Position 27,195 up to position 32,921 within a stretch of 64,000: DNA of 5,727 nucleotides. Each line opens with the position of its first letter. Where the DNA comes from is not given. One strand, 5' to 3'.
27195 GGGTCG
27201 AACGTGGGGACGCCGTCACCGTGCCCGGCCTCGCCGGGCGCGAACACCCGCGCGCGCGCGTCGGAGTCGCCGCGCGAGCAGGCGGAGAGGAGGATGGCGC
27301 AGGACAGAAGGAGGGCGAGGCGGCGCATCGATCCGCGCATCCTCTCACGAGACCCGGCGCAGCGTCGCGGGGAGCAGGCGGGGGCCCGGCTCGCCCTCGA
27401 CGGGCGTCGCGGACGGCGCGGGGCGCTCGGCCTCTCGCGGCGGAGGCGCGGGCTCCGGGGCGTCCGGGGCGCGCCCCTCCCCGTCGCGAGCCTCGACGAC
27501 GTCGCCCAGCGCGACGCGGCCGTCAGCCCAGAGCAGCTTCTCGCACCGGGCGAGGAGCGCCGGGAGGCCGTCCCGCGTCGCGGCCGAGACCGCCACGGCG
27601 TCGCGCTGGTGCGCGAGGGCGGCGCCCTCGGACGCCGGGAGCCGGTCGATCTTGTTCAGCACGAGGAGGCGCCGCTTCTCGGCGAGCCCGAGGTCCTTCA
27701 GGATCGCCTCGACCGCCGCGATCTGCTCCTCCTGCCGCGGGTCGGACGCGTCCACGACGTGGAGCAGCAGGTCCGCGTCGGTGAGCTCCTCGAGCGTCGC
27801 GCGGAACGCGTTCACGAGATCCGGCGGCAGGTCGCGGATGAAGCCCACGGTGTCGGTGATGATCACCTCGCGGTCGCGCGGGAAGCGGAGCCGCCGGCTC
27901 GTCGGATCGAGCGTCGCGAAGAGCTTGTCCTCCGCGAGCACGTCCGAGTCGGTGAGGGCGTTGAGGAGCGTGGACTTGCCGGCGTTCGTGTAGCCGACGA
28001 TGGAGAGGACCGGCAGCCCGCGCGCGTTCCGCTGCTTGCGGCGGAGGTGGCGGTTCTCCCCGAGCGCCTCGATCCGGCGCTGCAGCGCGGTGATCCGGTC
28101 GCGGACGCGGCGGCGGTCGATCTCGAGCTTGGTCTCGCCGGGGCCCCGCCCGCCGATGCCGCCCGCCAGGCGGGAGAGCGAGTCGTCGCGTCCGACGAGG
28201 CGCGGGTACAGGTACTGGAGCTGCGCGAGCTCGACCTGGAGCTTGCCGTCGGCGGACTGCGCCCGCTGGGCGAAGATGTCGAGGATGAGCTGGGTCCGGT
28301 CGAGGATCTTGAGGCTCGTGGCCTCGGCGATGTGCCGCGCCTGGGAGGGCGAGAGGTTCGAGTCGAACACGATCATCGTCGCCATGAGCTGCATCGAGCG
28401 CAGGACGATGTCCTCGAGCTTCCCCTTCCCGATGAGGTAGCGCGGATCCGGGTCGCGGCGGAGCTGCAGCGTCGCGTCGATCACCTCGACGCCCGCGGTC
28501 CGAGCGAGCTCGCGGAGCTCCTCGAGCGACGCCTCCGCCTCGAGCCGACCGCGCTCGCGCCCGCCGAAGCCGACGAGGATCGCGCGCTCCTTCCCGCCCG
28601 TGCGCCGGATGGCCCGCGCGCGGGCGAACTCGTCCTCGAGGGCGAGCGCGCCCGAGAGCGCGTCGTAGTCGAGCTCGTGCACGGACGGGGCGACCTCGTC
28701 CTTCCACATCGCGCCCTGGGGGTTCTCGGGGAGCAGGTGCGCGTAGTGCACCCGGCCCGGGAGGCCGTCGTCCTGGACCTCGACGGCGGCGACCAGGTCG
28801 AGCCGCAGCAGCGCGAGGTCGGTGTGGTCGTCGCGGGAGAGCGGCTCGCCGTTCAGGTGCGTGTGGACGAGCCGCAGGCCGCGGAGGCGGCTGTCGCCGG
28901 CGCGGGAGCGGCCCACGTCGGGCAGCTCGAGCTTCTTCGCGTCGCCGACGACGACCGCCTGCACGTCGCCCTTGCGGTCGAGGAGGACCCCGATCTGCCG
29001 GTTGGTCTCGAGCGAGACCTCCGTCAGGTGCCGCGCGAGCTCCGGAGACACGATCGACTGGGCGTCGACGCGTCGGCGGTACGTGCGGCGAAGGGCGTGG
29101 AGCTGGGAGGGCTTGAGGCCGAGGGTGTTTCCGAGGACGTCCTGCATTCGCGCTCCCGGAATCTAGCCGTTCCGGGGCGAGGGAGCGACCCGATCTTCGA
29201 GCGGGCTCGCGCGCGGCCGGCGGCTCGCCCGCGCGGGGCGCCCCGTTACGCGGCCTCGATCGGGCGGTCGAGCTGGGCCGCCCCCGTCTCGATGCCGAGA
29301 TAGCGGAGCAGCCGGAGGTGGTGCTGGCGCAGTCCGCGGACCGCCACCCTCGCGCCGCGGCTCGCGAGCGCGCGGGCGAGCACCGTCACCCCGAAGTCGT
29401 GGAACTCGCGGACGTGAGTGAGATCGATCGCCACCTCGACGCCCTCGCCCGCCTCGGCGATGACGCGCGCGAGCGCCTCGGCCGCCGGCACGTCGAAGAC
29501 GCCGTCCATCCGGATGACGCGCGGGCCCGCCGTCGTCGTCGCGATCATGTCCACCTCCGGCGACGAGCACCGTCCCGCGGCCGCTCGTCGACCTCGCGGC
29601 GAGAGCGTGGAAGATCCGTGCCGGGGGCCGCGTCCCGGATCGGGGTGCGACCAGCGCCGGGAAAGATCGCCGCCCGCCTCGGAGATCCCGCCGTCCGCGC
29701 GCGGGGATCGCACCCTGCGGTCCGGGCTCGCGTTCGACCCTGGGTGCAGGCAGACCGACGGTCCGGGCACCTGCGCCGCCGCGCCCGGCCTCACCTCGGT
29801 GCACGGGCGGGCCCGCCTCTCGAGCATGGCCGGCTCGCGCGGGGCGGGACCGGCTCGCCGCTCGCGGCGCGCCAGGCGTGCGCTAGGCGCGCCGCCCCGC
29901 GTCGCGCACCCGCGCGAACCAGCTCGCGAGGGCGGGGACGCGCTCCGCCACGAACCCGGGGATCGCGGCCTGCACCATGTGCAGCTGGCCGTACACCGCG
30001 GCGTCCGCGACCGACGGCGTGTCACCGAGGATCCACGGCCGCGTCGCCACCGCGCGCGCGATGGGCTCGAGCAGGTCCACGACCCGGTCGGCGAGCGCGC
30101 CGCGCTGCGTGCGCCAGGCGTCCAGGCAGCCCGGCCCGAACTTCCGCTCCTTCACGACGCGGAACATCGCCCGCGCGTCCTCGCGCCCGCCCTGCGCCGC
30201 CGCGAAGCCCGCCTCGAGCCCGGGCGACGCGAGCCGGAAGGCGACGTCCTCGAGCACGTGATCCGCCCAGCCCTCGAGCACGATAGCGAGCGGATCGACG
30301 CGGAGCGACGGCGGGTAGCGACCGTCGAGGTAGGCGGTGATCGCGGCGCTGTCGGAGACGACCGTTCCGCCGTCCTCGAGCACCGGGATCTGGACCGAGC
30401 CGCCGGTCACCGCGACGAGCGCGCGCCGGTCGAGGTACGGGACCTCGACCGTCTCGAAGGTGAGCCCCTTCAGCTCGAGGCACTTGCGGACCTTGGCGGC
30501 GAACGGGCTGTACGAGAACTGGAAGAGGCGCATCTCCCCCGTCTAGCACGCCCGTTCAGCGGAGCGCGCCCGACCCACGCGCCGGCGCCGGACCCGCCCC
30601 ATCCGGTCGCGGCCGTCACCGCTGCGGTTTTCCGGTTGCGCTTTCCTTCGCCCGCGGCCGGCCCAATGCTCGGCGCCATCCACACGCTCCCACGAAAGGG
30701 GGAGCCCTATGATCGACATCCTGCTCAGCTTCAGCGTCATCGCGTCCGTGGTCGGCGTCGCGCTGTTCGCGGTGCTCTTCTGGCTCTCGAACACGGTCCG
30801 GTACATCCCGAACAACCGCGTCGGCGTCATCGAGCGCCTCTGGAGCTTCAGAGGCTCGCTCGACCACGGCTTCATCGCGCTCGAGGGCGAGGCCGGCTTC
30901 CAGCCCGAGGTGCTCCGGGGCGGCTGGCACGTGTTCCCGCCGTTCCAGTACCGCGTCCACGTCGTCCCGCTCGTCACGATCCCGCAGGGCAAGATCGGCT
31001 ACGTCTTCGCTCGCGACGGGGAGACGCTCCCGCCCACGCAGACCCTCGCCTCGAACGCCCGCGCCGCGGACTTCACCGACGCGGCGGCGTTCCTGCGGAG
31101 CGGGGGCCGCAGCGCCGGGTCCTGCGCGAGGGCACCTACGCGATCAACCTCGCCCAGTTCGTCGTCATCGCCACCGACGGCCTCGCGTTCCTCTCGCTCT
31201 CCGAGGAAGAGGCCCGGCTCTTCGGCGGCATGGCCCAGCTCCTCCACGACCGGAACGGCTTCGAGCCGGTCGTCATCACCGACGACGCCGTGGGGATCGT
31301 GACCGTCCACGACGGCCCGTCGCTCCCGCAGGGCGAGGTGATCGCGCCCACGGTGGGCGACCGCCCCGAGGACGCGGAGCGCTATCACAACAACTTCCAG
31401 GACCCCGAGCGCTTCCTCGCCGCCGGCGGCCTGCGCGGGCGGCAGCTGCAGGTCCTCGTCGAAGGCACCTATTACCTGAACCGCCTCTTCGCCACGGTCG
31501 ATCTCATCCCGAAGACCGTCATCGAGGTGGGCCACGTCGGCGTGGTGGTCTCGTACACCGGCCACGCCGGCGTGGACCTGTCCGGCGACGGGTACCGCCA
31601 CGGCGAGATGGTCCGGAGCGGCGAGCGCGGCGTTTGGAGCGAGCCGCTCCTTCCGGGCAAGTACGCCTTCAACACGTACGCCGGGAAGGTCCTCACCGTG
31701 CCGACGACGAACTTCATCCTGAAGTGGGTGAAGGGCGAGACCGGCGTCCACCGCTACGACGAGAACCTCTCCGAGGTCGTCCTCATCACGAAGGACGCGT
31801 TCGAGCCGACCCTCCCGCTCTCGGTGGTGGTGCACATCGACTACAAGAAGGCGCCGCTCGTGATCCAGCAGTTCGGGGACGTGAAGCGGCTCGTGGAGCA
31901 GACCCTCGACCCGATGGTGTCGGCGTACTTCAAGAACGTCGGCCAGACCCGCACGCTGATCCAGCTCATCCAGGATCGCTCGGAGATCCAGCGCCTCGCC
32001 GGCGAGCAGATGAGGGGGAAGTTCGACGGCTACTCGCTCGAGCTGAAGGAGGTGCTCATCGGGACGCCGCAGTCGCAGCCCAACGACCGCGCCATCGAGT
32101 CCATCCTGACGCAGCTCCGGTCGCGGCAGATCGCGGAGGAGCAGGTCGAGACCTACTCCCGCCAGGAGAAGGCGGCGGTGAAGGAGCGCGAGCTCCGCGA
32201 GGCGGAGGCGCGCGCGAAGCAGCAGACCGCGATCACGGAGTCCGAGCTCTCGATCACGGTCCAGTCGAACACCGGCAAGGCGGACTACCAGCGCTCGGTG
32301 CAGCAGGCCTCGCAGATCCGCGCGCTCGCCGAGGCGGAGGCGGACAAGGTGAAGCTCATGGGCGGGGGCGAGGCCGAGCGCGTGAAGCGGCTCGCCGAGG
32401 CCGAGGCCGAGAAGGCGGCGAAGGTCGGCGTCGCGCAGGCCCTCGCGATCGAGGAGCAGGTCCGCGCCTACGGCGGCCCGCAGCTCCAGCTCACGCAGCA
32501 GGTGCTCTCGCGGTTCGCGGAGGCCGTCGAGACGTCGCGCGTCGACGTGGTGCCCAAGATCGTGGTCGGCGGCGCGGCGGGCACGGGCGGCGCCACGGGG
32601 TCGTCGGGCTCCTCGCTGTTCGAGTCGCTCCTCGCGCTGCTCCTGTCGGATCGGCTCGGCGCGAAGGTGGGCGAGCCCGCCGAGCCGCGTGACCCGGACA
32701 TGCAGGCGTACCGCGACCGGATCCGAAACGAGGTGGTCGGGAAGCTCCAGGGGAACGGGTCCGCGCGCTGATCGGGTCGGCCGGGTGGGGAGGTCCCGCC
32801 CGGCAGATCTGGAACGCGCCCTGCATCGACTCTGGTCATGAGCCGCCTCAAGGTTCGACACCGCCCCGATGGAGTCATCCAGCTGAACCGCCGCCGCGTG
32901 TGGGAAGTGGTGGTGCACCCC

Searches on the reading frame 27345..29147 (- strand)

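Call 79: search_protein_families(library=pfam, proteins=[window:27345-29147:-], max_evalue=0.00001)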
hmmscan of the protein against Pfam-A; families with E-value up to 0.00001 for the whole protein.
window:27345-29147:- (600 aa): 3 families
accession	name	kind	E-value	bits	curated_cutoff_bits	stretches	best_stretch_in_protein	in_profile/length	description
PF13167.11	GTP-bdg_N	-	3.8e-30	104.8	25.4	1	205-293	1-89/89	GTP-binding GTPase N-terminal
PF16360.10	GTP-bdg_M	-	1e-28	100.1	29.5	1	295-373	1-79/79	GTP-binding GTPase Middle Region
PF01926.29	MMR_HSR1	-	1.3e-21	77.3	21.9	1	382-499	3-113/113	50S ribosome-binding GTPase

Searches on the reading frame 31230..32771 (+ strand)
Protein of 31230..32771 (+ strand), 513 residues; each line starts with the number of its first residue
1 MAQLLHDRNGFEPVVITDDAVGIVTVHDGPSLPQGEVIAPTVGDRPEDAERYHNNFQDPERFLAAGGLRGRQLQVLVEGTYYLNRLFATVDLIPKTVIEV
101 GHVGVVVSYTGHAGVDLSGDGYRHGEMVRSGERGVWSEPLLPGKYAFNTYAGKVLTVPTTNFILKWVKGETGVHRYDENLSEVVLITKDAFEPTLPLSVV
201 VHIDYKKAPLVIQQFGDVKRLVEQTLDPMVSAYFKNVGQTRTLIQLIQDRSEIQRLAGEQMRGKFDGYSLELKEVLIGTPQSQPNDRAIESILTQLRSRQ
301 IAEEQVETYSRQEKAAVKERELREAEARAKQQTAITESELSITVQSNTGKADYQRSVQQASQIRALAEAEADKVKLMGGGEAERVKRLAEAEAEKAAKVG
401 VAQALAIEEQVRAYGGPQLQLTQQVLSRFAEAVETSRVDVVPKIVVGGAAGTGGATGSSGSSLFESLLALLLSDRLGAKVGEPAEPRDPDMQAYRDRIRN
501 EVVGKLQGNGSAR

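Call 79: search_protein_families(library=pfam, proteins=[window:31230-32771:+], max_evalue=0.00001)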
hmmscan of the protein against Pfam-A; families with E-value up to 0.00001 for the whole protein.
window:31230-32771:+ (513 aa): 1 family
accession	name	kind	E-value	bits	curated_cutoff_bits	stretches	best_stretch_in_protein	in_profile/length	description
PF01145.31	Band_7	-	8.6e-15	55.7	23.6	1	97-308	2-171/176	SPFH domain / Band 7 family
